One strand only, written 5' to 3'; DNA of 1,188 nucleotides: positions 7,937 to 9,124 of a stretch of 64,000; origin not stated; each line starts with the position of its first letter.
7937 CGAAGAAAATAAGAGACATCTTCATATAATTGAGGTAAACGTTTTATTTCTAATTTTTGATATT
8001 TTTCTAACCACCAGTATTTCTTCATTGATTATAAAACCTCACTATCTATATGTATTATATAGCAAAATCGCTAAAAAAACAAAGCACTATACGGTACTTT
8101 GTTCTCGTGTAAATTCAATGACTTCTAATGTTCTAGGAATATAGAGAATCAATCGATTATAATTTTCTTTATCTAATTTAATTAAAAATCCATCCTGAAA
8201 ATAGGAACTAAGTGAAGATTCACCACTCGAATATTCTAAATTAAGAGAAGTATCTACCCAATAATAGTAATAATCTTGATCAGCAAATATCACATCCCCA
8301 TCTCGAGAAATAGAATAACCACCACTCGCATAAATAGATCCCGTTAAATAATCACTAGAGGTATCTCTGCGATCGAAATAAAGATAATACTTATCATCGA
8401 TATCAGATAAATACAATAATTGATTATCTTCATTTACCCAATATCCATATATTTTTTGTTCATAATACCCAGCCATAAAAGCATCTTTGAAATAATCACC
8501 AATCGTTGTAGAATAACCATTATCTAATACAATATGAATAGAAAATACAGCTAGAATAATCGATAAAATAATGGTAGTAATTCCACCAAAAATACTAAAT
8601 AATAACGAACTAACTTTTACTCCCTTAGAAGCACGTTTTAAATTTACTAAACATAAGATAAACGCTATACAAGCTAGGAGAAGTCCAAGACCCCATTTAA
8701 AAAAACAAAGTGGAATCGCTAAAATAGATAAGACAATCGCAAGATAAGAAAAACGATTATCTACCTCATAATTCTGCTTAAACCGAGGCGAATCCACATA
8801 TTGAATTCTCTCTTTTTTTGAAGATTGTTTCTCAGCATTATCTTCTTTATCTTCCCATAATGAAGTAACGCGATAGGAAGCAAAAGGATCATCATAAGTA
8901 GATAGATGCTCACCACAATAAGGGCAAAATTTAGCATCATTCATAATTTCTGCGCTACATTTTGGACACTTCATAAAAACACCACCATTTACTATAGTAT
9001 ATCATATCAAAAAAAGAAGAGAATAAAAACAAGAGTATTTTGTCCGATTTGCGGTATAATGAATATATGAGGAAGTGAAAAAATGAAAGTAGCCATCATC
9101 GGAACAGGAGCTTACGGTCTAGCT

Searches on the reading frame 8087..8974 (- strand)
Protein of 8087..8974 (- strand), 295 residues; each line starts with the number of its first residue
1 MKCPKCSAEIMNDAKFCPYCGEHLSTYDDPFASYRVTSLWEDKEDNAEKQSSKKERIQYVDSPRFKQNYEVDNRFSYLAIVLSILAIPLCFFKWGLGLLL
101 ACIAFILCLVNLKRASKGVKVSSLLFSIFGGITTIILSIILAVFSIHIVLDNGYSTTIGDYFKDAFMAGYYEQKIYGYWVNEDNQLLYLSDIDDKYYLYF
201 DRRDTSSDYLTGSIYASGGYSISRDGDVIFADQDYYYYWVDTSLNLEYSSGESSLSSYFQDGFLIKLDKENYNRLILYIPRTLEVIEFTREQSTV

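Call 3: search_protein_families(library=pfam, proteins=[window:8087-8974:-], max_evalue=1)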
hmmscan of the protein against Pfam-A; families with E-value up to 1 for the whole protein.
window:8087-8974:- (295 aa): 13 families
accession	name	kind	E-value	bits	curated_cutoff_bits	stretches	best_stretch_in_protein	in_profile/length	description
PF13240.11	Zn_Ribbon_1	-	3.1e-06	27.2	25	1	2-23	1-22/23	zinc-ribbon domain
PF12773.13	DZR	-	8.5e-06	26.3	27.3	1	3-25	1-23/45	Double zinc ribbon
PF10571.15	UPF0547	-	0.00018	22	29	1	2-21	2-21/26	Uncharacterised protein family UPF0547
PF13248.11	Zn_ribbon_3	-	0.00018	21.3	27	1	2-23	4-25/26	zinc-ribbon domain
PF24460.1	DUF7575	-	0.00034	20.4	28.5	1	2-24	5-27/28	Domain of unknown function (DUF7575)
PF17032.10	Zn_ribbon_15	-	0.017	16.3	28.9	1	2-21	54-73/73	zinc-ribbon family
PF07344.16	Amastin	-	0.02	15.3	27.2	1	34-144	27-118/157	Amastin surface glycoprotein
PF18912.6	DZR_2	-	0.041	14.2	27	1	2-29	9-36/56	Double zinc ribbon domain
PF01027.25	Bax1-I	-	0.25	11.5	34.1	1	85-157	31-104/207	Inhibitor of apoptosis-promoting Bax1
PF13005.12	zf-IS66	-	0.35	11.8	27.3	0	277-292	24-39/46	zinc-finger binding domain of transposase IS66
PF14255.11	Cys_rich_CPXG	-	0.35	11.3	25.2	1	17-27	3-13/52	Cysteine-rich CPXCG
PF03884.20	YacG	-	0.35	11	25.5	1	1-23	1-25/52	DNA gyrase inhibitor YacG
PF08271.17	Zn_Ribbon_TF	-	0.41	10.7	29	1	1-22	1-27/43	TFIIB zinc-binding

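Call 4: search_protein_families(library=ncbifam, proteins=[window:8087-8974:-], max_evalue=1)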
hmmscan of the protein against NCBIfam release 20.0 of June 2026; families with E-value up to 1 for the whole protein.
window:8087-8974:- (295 aa): 5 families
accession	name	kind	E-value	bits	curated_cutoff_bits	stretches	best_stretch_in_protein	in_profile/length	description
NF053815.1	teico_TcaA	equivalog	0.014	14.3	550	1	2-43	3-35/463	membrane-associated protein TcaA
NF049953.1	ribbon_DG_selen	exception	0.17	11.8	130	1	3-29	8-34/172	zinc ribbon-containing (seleno)protein DG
NF011149.0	PRK14559.1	equivalog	0.18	10.5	374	1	2-26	3-27/642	serine/threonine phosphatase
NF001669.0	PRK00432.1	equivalog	0.46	10.5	54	0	10-29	22-42/58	30S ribosomal protein S27ae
NF040945.1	CCC_membrane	equivalog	0.53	10.7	65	0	78-156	4-79/99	CCC motif membrane protein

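Call 66: search_protein_families(library=phrogs, proteins=[window:8087-8974:-], max_evalue=0.01)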
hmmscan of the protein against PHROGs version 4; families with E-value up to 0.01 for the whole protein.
window:8087-8974:- (295 aa): 2 families
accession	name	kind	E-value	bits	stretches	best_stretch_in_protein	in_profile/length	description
phrog_9700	-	unknown function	0.0013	18.8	1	2-31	8-37/483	-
phrog_2546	-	unknown function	0.0017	19.6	1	1-27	1-27/180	-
